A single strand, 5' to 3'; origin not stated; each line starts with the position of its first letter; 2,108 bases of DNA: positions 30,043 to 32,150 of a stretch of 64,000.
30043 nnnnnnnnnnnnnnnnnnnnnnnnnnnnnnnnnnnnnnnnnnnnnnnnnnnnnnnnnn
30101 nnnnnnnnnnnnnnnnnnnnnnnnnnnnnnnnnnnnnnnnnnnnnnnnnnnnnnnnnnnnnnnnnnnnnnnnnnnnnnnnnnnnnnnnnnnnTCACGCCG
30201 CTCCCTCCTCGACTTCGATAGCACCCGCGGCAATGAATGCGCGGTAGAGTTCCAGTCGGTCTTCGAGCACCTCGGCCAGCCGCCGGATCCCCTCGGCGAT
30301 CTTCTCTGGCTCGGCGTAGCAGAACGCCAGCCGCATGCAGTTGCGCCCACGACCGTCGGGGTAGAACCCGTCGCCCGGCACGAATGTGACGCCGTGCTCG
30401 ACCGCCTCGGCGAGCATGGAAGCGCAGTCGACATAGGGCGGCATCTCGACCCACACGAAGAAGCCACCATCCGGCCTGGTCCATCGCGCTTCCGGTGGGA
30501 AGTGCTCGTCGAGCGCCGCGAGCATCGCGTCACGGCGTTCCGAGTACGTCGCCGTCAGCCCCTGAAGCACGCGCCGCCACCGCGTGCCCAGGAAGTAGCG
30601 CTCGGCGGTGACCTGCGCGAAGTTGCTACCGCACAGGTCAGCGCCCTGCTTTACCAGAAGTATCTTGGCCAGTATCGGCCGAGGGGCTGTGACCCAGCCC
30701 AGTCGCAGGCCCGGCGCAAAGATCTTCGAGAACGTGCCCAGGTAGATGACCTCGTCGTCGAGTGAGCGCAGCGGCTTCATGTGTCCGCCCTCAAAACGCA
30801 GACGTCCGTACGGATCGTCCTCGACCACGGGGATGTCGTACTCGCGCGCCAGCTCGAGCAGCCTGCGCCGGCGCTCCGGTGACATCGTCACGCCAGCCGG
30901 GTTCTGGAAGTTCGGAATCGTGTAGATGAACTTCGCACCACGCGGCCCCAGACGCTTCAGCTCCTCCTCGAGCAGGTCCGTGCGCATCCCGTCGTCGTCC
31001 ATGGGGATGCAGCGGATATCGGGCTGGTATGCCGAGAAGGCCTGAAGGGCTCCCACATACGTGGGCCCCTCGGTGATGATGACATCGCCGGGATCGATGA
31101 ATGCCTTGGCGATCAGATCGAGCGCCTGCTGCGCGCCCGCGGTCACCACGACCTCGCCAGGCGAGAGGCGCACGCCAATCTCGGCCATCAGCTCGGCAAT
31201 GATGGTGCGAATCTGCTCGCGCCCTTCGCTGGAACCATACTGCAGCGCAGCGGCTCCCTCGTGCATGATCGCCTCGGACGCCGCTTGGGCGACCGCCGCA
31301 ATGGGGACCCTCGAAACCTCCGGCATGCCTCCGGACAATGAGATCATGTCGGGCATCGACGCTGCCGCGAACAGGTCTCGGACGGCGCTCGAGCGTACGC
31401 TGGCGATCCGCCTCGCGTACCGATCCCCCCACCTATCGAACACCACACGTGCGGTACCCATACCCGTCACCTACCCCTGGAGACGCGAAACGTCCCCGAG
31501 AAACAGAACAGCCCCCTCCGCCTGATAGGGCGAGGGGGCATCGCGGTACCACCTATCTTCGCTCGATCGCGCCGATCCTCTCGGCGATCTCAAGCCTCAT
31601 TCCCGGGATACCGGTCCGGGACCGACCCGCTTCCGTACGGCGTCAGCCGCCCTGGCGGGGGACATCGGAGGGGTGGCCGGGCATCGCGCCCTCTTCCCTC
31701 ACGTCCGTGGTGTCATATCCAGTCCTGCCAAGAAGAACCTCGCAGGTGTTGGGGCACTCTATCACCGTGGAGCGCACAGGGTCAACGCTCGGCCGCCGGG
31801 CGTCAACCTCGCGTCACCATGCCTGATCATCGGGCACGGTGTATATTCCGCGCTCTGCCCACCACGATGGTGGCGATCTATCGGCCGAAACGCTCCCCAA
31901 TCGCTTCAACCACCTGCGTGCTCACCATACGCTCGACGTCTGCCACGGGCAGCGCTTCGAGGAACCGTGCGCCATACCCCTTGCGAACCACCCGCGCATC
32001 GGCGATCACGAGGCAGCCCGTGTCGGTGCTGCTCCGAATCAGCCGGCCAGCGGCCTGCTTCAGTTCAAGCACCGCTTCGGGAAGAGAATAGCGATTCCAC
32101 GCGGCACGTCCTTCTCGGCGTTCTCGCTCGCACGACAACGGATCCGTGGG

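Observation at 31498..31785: T-box tRNA-sensing leader in front of an aminotransferase / Ddl-like ligase operon, with a very short Stem I and a possible GCC (Ala) specifier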

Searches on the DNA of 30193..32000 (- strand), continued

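Call 58: search_with_rna_model(model_id=R1, sources=[L081, L082, L083, L084, L085, L086, L087, L088, L089, L090, L091, L092, L093, L094, L095, L096, L097, L098, L099, L100, L101, L102, L103, L104, L105, L106, L107, L108, L109, L110, L111, L112, L113, L114, L115, L116, L117, L118, L119, L120, L121, L122, L123, L124, L125, L126, L127, L128, L129, L130, L131, L132, L133, L134, L135, L136, L137, L138, L139, L140, L141, L142, L143, L144, L145, L146, L147, L148, L149, L150, L151, L152, L153, L154, L155, L156, L157, L158, L159, L160, L161, L162, L163, L164, L165, L166, L167, L168, L169, L170, L171, L172, L173, L174, L175, L176, L177, L178, L179, L180], max_evalue=1)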
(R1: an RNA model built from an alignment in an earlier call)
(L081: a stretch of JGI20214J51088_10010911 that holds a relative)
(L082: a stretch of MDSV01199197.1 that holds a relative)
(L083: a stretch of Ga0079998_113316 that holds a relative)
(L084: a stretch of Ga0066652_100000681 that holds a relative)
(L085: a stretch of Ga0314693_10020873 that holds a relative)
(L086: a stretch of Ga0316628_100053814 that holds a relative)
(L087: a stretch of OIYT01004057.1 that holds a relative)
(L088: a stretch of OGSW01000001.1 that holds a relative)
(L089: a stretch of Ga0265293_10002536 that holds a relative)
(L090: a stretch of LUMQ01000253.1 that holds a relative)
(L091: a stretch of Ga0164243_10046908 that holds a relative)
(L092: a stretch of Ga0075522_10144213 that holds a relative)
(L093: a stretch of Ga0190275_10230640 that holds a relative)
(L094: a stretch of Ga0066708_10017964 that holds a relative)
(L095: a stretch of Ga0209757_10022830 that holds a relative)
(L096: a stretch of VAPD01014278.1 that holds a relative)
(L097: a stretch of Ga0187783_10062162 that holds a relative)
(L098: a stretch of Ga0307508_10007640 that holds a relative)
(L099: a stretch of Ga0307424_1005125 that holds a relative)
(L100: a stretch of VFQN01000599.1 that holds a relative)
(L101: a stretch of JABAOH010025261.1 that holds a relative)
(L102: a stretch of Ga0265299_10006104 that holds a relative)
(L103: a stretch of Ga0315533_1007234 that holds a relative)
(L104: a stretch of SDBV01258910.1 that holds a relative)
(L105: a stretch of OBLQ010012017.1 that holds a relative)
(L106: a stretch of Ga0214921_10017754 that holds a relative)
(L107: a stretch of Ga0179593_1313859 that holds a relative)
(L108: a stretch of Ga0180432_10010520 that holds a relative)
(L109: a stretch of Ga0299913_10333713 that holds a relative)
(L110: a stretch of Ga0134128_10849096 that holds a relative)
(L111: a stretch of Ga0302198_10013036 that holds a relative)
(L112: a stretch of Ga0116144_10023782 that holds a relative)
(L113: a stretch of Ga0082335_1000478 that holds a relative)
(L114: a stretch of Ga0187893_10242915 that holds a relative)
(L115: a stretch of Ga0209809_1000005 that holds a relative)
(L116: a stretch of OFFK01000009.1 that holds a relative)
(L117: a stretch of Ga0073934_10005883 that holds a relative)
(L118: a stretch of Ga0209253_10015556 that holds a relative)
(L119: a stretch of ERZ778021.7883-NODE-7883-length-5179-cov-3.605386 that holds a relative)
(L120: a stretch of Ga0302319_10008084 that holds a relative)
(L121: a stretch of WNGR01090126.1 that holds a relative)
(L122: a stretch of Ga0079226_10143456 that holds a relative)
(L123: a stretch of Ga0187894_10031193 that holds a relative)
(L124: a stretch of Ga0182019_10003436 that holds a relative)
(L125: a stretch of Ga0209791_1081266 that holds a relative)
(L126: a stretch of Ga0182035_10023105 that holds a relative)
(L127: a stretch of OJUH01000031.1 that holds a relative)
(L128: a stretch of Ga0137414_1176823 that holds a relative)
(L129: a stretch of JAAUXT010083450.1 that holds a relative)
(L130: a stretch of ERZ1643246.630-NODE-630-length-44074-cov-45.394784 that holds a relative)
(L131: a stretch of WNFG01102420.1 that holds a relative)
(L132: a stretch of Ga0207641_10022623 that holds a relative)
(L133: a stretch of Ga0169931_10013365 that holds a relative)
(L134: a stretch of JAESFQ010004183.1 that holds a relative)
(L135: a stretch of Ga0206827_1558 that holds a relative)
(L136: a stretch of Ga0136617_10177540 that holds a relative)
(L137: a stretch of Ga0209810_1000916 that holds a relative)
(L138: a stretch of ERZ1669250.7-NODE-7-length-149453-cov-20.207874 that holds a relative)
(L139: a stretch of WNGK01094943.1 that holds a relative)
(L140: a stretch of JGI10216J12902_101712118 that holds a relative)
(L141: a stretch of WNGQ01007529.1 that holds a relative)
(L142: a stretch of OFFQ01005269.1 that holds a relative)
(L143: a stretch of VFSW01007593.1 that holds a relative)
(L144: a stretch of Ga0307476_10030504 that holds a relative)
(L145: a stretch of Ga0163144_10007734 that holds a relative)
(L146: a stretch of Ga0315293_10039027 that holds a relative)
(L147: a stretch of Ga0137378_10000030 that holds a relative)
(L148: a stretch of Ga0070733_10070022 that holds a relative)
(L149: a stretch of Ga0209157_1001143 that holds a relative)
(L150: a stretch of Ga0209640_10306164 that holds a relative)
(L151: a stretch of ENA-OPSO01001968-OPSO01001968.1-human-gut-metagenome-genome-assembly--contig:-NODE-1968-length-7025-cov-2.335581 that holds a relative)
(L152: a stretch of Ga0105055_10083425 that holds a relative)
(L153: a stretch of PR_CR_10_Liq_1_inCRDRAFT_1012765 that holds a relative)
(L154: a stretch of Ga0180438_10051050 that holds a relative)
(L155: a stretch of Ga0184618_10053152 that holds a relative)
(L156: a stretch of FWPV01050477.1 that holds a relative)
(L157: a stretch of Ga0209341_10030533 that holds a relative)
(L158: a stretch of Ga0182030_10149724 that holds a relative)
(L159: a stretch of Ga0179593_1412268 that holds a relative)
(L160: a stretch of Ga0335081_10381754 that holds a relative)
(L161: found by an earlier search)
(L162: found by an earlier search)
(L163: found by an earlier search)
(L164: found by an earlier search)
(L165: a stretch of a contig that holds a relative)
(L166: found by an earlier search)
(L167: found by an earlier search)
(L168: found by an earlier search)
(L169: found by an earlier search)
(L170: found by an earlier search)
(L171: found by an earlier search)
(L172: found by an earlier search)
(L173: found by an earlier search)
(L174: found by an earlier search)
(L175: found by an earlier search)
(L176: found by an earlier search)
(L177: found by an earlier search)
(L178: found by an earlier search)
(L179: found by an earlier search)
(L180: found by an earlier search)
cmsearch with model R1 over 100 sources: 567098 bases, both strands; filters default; matches with E-value up to 1: 3.
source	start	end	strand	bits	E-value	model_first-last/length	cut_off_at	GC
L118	89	277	+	154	1.6e-36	1-190/190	no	0.72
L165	1086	1277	-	147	9.2e-35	1-190/190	no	0.69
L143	11229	11349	-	11.7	0.77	1-190/190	no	0.67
